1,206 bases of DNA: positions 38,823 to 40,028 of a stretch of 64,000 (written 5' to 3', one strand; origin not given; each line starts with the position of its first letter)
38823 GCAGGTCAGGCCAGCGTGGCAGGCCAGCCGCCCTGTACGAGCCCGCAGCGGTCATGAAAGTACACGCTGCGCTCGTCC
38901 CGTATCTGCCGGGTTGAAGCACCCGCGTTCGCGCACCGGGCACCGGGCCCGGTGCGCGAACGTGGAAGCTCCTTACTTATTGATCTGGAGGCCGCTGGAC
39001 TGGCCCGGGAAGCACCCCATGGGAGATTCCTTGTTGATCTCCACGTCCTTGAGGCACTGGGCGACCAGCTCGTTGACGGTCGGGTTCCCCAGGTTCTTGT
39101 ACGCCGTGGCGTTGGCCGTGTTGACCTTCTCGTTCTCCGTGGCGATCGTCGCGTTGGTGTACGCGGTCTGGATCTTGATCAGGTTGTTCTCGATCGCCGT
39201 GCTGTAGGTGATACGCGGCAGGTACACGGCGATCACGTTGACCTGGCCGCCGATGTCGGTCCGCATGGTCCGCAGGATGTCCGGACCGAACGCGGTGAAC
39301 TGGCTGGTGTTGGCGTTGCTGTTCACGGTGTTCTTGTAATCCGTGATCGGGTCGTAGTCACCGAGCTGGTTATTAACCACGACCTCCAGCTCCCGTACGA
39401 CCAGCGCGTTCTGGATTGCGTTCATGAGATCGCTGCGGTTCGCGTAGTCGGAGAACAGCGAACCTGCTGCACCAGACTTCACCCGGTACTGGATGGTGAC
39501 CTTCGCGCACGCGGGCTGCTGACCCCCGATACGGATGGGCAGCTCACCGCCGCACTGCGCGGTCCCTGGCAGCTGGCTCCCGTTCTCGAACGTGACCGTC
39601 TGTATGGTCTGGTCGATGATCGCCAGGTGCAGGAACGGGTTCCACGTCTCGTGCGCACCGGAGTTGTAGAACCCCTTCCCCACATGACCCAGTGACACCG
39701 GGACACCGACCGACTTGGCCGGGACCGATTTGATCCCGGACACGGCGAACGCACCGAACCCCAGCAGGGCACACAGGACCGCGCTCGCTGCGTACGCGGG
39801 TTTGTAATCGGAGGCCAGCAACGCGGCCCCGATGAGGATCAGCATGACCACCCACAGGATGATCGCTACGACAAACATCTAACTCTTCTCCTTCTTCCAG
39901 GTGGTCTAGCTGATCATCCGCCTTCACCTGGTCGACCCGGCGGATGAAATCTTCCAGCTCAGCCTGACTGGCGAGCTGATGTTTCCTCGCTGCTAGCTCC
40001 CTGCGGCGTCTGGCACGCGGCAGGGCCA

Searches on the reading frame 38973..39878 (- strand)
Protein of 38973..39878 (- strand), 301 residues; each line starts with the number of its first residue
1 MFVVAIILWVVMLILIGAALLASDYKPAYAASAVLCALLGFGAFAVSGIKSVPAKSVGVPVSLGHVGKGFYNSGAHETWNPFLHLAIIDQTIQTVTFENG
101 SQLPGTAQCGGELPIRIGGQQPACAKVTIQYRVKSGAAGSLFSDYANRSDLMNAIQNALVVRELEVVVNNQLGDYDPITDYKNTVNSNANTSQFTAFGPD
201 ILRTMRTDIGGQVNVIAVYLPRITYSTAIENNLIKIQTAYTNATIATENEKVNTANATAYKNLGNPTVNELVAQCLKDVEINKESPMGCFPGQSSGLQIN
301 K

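Call 66: search_protein_families(library=pfam, proteins=[window:38973-39878:-], max_evalue=0.01)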
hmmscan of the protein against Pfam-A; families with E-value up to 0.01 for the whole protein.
window:38973-39878:- (301 aa): 0 families

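Call 69: search_protein_families(library=phrogs, proteins=[window:38973-39878:-], max_evalue=0.001)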
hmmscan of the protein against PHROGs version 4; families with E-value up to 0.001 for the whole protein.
window:38973-39878:- (301 aa): 2 families
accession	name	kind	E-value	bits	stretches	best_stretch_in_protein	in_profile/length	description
phrog_200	-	other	3.6e-19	70.1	1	2-292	47-344/379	lipoprotein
phrog_25919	-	unknown function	0.00096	20.3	0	87-120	5-37/82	-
